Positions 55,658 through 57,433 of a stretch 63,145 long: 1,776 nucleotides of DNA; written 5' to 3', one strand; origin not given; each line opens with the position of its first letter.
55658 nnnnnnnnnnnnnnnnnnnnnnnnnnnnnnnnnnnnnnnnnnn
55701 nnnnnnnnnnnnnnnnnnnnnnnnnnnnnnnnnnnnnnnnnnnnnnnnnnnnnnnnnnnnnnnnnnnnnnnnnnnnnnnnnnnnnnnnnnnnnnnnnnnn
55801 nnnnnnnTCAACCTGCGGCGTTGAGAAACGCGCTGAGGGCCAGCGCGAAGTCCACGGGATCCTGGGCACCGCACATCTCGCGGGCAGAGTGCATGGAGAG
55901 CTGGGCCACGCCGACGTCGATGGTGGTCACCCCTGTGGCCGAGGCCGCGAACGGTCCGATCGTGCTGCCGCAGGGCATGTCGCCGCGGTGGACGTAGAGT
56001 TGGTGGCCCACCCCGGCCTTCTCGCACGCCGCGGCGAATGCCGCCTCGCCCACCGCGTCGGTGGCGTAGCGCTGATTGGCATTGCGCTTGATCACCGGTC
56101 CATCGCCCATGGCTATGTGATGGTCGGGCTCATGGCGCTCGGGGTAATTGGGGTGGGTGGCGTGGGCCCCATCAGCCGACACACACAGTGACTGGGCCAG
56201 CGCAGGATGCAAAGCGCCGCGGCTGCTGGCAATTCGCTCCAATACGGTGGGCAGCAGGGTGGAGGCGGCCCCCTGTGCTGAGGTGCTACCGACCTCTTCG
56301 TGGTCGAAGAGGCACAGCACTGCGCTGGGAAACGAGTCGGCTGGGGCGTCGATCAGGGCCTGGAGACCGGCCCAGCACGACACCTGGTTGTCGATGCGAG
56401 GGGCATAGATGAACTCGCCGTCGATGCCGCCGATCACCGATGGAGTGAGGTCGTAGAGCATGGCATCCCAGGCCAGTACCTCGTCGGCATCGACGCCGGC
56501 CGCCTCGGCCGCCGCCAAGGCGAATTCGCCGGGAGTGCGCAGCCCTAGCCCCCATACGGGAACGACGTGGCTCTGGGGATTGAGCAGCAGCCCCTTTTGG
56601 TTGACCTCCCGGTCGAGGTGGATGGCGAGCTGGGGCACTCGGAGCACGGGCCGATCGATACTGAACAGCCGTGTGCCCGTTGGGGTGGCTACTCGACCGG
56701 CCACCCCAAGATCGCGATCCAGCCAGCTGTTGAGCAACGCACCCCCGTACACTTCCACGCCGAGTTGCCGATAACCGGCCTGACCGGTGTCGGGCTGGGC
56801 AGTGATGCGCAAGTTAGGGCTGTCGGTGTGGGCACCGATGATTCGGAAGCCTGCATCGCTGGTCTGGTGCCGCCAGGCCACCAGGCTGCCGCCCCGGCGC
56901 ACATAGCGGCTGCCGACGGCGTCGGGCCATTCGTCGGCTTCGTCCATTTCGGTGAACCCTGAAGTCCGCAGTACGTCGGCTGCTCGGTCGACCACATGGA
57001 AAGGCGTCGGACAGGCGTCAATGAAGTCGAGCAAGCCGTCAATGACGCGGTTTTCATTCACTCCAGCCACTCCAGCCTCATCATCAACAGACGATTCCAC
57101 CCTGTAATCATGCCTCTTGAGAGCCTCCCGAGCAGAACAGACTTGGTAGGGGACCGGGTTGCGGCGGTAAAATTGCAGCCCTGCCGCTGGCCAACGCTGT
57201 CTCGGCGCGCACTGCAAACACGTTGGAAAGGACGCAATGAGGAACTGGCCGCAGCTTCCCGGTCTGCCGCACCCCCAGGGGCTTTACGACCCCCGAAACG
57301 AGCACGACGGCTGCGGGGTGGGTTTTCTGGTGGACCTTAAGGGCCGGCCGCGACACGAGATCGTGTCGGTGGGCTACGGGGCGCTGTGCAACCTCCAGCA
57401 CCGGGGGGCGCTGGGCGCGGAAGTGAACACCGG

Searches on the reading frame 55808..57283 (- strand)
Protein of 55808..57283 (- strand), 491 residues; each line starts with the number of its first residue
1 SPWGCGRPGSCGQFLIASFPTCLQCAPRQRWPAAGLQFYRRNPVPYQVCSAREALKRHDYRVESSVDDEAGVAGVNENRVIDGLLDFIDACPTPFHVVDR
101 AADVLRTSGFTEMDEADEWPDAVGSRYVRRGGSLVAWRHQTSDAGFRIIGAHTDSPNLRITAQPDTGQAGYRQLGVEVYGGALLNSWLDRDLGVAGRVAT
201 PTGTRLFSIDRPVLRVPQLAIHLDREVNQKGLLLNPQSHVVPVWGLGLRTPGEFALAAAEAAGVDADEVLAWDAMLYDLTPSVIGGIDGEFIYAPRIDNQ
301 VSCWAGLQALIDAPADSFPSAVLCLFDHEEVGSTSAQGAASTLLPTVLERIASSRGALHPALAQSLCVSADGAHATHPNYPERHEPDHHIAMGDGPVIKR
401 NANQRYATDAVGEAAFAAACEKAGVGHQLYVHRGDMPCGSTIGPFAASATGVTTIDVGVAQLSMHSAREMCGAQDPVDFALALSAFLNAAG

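Call 13: search_protein_families(library=pfam, proteins=[window:55808-57283:-])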
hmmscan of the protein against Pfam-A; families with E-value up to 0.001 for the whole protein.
window:55808-57283:- (491 aa): 2 families
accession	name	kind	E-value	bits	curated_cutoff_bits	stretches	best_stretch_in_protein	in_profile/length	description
PF02127.20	Peptidase_M18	-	6.3e-125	417.8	24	1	87-486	1-431/432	Aminopeptidase I zinc metalloprotease (M18)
PF05343.19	Peptidase_M42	-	1e-06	28.5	23.2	1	289-475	125-285/292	M42 glutamyl aminopeptidase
